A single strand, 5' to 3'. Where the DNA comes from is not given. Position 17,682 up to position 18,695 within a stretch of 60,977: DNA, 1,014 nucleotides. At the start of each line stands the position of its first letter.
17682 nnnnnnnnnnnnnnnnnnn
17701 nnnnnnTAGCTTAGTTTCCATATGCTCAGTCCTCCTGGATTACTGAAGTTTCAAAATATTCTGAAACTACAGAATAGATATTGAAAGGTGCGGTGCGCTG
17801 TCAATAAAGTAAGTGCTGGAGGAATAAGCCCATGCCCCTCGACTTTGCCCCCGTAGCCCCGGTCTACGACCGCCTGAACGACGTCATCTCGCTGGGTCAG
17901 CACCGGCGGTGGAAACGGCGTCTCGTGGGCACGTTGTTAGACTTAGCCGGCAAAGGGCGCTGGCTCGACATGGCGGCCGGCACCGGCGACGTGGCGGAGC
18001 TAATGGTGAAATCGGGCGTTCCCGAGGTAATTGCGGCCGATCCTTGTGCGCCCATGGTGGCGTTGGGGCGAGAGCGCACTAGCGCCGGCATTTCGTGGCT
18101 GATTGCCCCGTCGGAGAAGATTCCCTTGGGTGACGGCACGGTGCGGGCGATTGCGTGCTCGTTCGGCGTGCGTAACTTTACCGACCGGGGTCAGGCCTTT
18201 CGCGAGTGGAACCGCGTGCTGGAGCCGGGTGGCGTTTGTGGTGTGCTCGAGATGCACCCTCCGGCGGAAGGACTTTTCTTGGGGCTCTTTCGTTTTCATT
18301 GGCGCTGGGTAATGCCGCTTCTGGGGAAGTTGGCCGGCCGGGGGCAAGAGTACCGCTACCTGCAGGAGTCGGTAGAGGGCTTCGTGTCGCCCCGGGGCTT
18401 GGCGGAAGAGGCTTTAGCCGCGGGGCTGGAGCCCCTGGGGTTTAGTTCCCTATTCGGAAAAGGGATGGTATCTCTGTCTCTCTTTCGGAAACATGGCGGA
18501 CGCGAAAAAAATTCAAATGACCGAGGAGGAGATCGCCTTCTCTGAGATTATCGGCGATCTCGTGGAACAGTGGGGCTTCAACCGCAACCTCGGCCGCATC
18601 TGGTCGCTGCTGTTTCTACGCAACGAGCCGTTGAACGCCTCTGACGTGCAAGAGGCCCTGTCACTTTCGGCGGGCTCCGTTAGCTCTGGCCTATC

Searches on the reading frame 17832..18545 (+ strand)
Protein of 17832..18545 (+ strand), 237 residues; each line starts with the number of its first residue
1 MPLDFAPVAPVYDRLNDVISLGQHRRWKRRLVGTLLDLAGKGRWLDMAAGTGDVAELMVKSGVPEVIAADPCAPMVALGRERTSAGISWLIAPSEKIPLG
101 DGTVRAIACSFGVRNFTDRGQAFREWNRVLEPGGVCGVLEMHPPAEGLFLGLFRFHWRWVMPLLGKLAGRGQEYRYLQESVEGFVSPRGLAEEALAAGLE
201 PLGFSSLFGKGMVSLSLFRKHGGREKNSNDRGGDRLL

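Call 72: search_protein_families(library=pfam, proteins=[window:17832-18545:+], max_evalue=0.00001)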
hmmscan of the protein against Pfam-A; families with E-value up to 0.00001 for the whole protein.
window:17832-18545:+ (237 aa): 4 families
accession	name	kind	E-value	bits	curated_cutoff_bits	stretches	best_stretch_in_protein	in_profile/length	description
PF01209.24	Ubie_methyltran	-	1.2e-36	126.7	20.1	1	5-213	13-226/233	ubiE/COQ5 methyltransferase family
PF08241.18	Methyltransf_11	-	2.5e-14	54.1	21.2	1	45-136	1-93/95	Methyltransferase domain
PF13649.12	Methyltransf_25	-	4.9e-13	50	27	1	45-134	2-97/97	Methyltransferase domain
PF13489.12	Methyltransf_23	-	8.7e-06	26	27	0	26-200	8-160/164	Methyltransferase domain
